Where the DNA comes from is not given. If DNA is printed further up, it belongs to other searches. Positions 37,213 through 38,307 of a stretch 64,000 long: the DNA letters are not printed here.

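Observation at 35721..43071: Dispersed 7-deazaguanine (FolE/QueD/QueE) pathway without QueC or DpdA in the window, embedded with phosphatases, an FNR-like reductase, Tdk and a class II RNR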

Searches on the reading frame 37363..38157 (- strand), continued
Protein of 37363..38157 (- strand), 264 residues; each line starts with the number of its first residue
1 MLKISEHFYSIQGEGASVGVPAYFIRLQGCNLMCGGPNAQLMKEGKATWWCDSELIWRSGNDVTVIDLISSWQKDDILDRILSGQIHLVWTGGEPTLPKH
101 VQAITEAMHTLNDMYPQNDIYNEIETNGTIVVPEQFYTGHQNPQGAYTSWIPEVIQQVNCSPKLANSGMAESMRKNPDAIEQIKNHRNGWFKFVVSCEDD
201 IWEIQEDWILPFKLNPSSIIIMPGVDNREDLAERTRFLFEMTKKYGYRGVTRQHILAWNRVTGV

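Call 46: find_homologous_proteins(query=L028:16327-17061:+, max_evalue=1e-20)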
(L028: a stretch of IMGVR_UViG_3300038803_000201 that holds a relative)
Query L028:16327-17061:+ (244 aa): 131 proteins with E <= 1e-20 among 363 candidates; the best 120 are listed.
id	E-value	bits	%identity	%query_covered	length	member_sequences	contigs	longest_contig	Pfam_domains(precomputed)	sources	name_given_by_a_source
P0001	9.7e-163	557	100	100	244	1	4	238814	PF06508.20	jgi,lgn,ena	jgi:7-cyano-7-deazaguanine synthase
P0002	1.9e-113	396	72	99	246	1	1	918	PF06508.20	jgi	-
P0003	2.1e-113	396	73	99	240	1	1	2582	PF06508.20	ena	-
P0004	7.9e-113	394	73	99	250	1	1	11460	PF06508.20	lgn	-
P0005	2.3e-112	392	73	99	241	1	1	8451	PF06508.20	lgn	-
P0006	6.1e-110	384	70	99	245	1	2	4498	PF06508.20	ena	-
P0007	1.3e-109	383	72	100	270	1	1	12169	PF06508.20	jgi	jgi:7-cyano-7-deazaguanine synthase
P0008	3.4e-109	382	67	99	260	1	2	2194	PF06508.20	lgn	-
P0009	7.3e-109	381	72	99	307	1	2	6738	PF06508.20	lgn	-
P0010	1.1e-108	380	69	99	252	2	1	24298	PF06508.20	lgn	-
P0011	2.6e-108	379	69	99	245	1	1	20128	PF06508.20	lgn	-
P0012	4.4e-108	378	71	99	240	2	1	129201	PF06508.20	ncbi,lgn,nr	ncbi:MAG: 7-cyano-7-deazaguanine synthase [Clostridia bacterium]|nr:7-cyano-7-deazaguanine synthase 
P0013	6.6e-108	378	70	100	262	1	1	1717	PF06508.20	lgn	-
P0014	2.9e-107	376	71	99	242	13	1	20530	PF06508.20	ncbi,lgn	-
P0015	7.6e-107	374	69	99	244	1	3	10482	PF06508.20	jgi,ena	jgi:7-cyano-7-deazaguanine synthase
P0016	2.0e-106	373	68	99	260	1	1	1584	PF06508.20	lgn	-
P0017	1.1e-105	370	67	99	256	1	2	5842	PF06508.20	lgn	-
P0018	1.4e-105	370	69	95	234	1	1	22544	PF06508.20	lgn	-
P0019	2.5e-105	369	68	99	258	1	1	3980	PF06508.20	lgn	-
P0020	2.6e-105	369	67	96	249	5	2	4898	PF06508.20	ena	-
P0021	4.1e-105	369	68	99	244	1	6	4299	PF06508.20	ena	-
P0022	6.3e-105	368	68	99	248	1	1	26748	PF06508.20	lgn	-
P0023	7.8e-105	368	69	99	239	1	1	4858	PF06508.20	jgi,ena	-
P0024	1.1e-104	367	67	100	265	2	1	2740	PF06508.20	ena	-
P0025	3.8e-104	365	69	95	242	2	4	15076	PF06508.20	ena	-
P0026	1.3e-103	364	67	99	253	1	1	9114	PF06508.20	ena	-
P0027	1.9e-103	363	66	99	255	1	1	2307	PF06508.20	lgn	-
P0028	2.4e-103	363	67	99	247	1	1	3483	PF06508.20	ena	-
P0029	3.2e-103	362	67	99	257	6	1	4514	PF06508.20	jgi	-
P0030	3.6e-103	362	68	99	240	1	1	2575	PF06508.20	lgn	-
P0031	1.3e-102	360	67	99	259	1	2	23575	PF06508.20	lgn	-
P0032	3.8e-100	352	65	99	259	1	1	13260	PF06508.20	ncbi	-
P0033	9.8e-100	351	66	100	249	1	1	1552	PF06508.20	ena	-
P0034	1.0e-98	348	63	100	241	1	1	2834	PF06508.20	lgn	-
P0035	1.6e-98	347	67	93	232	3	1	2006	PF06508.20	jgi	jgi:7-cyano-7-deazaguanine synthase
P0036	2.9e-98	346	64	99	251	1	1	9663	PF06508.20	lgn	-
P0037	2.1e-97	343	66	98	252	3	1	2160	PF06508.20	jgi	jgi:7-cyano-7-deazaguanine synthase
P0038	7.6e-97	341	62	100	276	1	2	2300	PF06508.20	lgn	-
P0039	9.4e-97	341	65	97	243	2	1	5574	PF06508.20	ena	-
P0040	1.2e-96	341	64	100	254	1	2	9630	PF06508.20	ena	-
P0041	1.3e-96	341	65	99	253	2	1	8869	PF06508.20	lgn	-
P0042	3.7e-96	339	65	97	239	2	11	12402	PF06508.20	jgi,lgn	jgi:7-cyano-7-deazaguanine synthase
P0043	1.4e-94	334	61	100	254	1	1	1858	PF06508.20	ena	-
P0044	2.2e-94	333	61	98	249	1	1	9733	PF06508.20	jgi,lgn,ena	-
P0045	2.6e-94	333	62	100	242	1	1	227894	PF06508.20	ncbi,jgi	jgi:7-cyano-7-deazaguanine synthase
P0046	5.7e-94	332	60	100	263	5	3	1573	PF06508.20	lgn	-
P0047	8.5e-94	332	61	99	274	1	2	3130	PF06508.20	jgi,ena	-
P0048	9.0e-94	331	60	100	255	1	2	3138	PF06508.20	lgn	-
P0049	1.3e-93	331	61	100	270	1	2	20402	PF06508.20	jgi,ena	-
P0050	2.3e-93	330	62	99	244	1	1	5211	PF06508.20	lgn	-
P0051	4.1e-93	329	61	100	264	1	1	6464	PF06508.20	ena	-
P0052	1.1e-92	328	59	100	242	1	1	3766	PF06508.20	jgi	jgi:7-cyano-7-deazaguanine synthase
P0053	3.3e-92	326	63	99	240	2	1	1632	PF06508.20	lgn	-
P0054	1.2e-91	324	60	99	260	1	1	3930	PF06508.20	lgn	-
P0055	1.7e-91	324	61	100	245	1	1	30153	PF06508.20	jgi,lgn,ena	-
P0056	2.3e-91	324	61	99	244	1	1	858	PF06508.20,PF01171.27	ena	-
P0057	5.2e-91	322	61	99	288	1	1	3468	PF06508.20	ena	-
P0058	6.3e-91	322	63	99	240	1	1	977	PF06508.20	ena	-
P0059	1.0e-90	321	62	98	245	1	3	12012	PF06508.20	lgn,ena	-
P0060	3.0e-90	320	59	99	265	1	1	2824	PF06508.20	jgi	-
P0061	4.3e-90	319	62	98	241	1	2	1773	PF06508.20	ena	-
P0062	2.7e-89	317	61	100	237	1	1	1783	PF06508.20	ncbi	-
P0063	3.7e-89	316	60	99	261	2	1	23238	PF06508.20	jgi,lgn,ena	-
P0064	1.1e-88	315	62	100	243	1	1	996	PF06508.20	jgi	-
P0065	2.7e-88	314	60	99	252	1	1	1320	PF06508.20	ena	-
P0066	6.7e-88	312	61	100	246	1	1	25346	PF06508.20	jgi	jgi:7-cyano-7-deazaguanine synthase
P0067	8.9e-88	312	57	98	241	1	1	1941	PF06508.20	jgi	-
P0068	1.3e-87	311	59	99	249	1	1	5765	PF06508.20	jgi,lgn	-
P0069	3.3e-87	310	59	99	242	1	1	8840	PF06508.20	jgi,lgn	-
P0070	5.1e-87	309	59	97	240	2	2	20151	PF06508.20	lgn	-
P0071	9.2e-87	308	57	99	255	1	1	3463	PF06508.20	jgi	jgi:7-cyano-7-deazaguanine synthase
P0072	1.4e-86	308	60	97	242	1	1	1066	PF06508.20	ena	-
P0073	5.1e-86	306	56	99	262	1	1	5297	PF06508.20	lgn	-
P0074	1.7e-85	304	57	100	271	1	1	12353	PF06508.20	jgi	jgi:7-cyano-7-deazaguanine synthase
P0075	1.8e-85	304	57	100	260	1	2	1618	PF06508.20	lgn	-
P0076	2.7e-85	304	57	98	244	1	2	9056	PF06508.20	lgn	-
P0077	5.2e-84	299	58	96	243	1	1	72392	PF06508.20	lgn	-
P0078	6.0e-84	299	58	98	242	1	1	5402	PF06508.20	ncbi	-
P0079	1.1e-83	298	57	96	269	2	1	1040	PF06508.20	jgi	jgi:queuosine biosynthesis protein QueC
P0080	5.6e-83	296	59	98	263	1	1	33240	PF06508.20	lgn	-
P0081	6.0e-83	296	56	100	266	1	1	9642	PF06508.20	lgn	-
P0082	8.3e-83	296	67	82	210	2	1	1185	PF06508.20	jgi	jgi:7-cyano-7-deazaguanine synthase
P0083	1.8e-82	294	57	98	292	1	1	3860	PF06508.20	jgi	-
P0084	1.9e-82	294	60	95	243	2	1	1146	PF06508.20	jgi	-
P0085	2.5e-82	294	57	97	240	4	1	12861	PF06508.20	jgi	-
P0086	2.9e-82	294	56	98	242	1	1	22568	PF06508.20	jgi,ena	-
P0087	2.9e-82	294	58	100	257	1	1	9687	PF06508.20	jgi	-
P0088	1.6e-81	291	57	100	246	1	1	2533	PF06508.20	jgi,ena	-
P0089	1.8e-81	291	57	100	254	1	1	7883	PF06508.20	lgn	-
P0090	9.6e-80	285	57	99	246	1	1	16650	PF06508.20,PF01171.27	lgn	-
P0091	7.2e-78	279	56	100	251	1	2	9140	PF06508.20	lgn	-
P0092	3.1e-76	274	53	100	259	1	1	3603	PF06508.20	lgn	-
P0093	5.2e-76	273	53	100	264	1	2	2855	PF06508.20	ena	-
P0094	3.8e-75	270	52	100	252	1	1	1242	PF06508.20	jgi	jgi:7-cyano-7-deazaguanine synthase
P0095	2.5e-73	264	52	99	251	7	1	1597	PF06508.20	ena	-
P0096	1.5e-71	259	51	100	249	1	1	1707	PF06508.20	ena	-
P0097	5.8e-70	253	53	99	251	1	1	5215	PF06508.20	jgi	jgi:7-cyano-7-deazaguanine synthase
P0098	3.2e-68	248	50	99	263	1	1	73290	PF06508.20,PF01171.27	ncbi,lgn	-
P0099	2.0e-66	242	48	99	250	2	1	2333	PF06508.20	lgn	-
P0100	8.1e-62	227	45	99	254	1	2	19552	PF06508.20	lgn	-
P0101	2.3e-28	117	37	99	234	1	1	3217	PF06508.20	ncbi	-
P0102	2.9e-28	117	35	100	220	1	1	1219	PF00733.28,PF06508.20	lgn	-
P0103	1.6e-27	115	35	99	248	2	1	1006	PF06508.20,PF01171.27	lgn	-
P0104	4.3e-27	113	36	100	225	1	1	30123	PF00733.28,PF06508.20,PF02540.24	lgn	-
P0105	8.1e-25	106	33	99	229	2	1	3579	PF00733.28,PF06508.20,PF02540.24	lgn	-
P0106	3.5e-24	104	32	99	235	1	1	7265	PF00733.28,PF06508.20,PF01171.27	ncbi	-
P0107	4.2e-24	103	33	99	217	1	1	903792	PF06508.20,PF01171.27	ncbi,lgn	-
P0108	4.2e-24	103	35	100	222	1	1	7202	PF00733.28,PF06508.20,PF02540.24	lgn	-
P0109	4.3e-24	103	33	100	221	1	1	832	PF06508.20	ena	-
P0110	6.8e-24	103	35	98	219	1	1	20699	PF06508.20,PF01171.27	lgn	-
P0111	1.7e-23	101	33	99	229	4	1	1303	PF00733.28,PF06508.20,PF00764.26,PF02540.24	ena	-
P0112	3.5e-23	100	30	99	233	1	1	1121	PF00733.28,PF06508.20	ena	-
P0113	3.9e-23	100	33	97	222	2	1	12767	PF00733.28,PF06508.20,PF00764.26,PF02540.24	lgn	-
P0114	4.0e-23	100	31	99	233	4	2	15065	PF00733.28,PF06508.20,PF01171.27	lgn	-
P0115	8.2e-23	99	31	99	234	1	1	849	PF00733.28,PF06508.20,PF01171.27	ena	-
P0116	8.2e-23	99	33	99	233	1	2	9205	PF06508.20,PF02568.21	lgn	-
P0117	1.6e-22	98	31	99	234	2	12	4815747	PF00733.28,PF06508.20,PF01171.27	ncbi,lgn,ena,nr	ncbi:7-cyano-7-deazaguanine synthase QueC [Opitutia bacterium ISCC 51]|nr:7-cyano-7-deazaguanine syn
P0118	3.9e-22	97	32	99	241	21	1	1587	PF00733.28,PF06508.20,PF01171.27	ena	-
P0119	4.3e-22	97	33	99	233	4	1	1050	PF06508.20,PF01171.27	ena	-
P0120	4.7e-22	97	34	99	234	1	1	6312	PF06508.20,PF01171.27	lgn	-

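Call 54: find_encoding_contigs(protein=P0055, flank=10000, max_places=3)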
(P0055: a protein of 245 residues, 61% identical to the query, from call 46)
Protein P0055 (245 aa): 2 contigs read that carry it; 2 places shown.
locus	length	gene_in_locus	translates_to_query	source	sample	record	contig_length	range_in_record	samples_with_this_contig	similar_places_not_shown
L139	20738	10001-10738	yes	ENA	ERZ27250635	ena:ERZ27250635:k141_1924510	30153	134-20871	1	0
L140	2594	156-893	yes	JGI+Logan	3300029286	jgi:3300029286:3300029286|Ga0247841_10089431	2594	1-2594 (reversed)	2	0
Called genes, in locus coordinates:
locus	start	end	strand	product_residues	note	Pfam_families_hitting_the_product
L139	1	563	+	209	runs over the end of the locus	PF01844:HNH, PF13395:HNH_4 (faint), PF14279:HNH_5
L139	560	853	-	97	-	-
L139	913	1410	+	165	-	-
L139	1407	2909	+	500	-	PF01743:PolyA_pol, PF12627:PolyA_pol_RNAbd, PF01966:HD (weak)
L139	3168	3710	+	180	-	-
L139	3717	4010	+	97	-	-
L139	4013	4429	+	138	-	-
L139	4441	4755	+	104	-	PF18907:DUF5662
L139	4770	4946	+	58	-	-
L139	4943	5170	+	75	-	-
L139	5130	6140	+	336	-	PF01073:3Beta_HSD, PF01370:Epimerase, PF02719:Polysacc_synt_2, PF04321:RmlD_sub_bind, PF16363:GDP_Man_Dehyd, PF07993:NAD_binding_4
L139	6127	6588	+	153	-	PF00156:Pribosyltran, PF14681:UPRTase (weak)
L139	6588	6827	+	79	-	-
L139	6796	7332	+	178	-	PF00383:dCMP_cyt_deam_1, PF14437:MafB19-deam (weak)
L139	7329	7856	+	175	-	PF13671:AAA_33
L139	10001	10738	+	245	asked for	PF06508:QueC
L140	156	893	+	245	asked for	PF06508:QueC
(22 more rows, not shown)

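Call 55: find_encoding_contigs(protein=P0063, flank=10000, max_places=3)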
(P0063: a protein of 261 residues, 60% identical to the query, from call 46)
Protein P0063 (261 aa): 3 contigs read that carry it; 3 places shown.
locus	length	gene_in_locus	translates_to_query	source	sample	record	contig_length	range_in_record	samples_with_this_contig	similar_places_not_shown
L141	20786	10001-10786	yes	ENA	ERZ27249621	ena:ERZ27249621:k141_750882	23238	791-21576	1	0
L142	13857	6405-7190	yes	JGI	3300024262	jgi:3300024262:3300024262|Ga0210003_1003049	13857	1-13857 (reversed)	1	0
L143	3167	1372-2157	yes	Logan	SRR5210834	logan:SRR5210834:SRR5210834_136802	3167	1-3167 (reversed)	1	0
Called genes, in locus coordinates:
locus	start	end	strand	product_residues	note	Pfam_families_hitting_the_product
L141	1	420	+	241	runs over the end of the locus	PF04055:Radical_SAM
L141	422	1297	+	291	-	-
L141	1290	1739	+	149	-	-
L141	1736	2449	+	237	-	PF13521:AAA_28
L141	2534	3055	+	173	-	-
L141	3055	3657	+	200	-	-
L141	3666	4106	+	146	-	-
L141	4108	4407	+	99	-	-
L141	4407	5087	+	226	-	-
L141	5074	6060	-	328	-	-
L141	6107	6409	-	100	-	-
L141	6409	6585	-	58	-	-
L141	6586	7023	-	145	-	-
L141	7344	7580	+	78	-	-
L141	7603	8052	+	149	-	PF03013:Pyr_excise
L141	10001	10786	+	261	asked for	PF06508:QueC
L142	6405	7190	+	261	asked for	PF06508:QueC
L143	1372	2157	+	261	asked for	PF06508:QueC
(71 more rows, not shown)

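Call 64: find_related_loci(query=A3, collection=metagenome_contigs, flank=10000)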
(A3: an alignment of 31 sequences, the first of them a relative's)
Query A3 (244 aa) in metagenome_contigs; peptide patterns used: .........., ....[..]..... (x = any residue, [..] = any of these).
107 stretches matched a pattern; 35 encode a relative of the query (tblastn E <= 1e-3); 35 distinct loci.
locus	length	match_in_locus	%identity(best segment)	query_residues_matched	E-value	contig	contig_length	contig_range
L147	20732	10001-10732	100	1-244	2e-167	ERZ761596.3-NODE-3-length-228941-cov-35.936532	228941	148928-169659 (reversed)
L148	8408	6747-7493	68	3-244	3e-111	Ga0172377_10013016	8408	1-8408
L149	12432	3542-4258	69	3-243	2e-111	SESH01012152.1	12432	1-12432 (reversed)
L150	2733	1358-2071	69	1-241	2e-115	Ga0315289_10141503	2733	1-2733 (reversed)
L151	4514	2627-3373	67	3-244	3e-111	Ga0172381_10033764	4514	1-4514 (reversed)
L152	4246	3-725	65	3-243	6e-103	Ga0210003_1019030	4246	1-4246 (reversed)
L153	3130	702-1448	61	3-243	2e-102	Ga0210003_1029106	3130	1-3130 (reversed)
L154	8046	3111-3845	61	1-244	9e-100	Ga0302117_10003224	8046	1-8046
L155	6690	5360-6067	61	5-243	3e-99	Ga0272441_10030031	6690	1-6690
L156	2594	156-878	61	1-244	2e-100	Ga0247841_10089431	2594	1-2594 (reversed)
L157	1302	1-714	61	7-243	1e-103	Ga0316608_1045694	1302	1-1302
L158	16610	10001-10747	59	3-243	1e-95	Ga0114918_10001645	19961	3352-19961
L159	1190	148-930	57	1-243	2e-102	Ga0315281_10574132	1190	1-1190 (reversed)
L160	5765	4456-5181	59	3-243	2e-93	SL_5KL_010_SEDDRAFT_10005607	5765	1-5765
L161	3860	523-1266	57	3-240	4e-91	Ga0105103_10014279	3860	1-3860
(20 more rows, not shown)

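Call 70: list_cluster_members(proteins=[P0014, P0020, P0024, P0025, P0029, P0035, P0037, P0039, P0041, P0042])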
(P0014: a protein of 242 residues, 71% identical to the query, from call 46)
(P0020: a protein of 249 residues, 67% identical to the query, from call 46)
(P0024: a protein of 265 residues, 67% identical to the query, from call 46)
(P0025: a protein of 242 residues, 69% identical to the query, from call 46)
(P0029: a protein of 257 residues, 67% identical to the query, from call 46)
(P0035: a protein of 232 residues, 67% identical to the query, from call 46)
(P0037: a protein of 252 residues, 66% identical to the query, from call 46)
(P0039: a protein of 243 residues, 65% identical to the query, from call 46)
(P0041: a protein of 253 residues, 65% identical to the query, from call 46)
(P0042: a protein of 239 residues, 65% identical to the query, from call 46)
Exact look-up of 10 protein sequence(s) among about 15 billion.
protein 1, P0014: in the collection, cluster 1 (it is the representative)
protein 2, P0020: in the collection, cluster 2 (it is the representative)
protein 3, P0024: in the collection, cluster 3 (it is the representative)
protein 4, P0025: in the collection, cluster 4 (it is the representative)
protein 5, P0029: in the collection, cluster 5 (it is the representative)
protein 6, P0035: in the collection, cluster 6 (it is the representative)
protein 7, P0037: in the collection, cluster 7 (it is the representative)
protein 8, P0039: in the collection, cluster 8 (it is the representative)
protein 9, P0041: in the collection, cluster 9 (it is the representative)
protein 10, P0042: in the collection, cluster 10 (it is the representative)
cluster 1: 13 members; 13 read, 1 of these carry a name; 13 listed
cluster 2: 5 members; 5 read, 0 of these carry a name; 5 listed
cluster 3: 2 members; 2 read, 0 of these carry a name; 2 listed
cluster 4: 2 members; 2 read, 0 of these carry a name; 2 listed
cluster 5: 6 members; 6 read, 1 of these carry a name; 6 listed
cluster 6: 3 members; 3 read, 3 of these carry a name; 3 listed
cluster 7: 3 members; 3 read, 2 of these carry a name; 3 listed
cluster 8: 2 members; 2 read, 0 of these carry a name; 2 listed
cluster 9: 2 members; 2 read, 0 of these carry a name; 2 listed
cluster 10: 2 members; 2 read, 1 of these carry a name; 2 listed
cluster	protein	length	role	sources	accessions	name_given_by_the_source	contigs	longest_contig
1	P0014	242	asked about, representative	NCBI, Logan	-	-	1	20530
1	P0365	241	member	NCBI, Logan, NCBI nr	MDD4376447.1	MAG: 7-cyano-7-deazaguanine synthase [Clostridia bacterium] | 7-cyano-7-deazaguanine synthase [Clostridia bacterium]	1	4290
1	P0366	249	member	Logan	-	-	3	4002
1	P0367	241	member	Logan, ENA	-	-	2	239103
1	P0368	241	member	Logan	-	-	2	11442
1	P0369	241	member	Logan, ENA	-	-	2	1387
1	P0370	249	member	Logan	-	-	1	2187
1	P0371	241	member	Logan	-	-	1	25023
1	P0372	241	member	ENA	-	-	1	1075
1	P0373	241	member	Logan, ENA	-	-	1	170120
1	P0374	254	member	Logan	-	-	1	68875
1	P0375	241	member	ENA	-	-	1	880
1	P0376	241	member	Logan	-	-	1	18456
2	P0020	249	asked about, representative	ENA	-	-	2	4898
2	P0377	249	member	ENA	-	-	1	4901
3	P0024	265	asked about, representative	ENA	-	-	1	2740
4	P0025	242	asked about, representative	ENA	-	-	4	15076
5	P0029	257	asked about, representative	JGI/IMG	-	-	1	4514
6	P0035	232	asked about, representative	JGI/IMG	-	7-cyano-7-deazaguanine synthase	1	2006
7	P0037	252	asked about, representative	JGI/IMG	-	7-cyano-7-deazaguanine synthase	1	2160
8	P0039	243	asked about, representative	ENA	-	-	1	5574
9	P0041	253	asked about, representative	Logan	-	-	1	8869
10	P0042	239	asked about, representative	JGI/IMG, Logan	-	7-cyano-7-deazaguanine synthase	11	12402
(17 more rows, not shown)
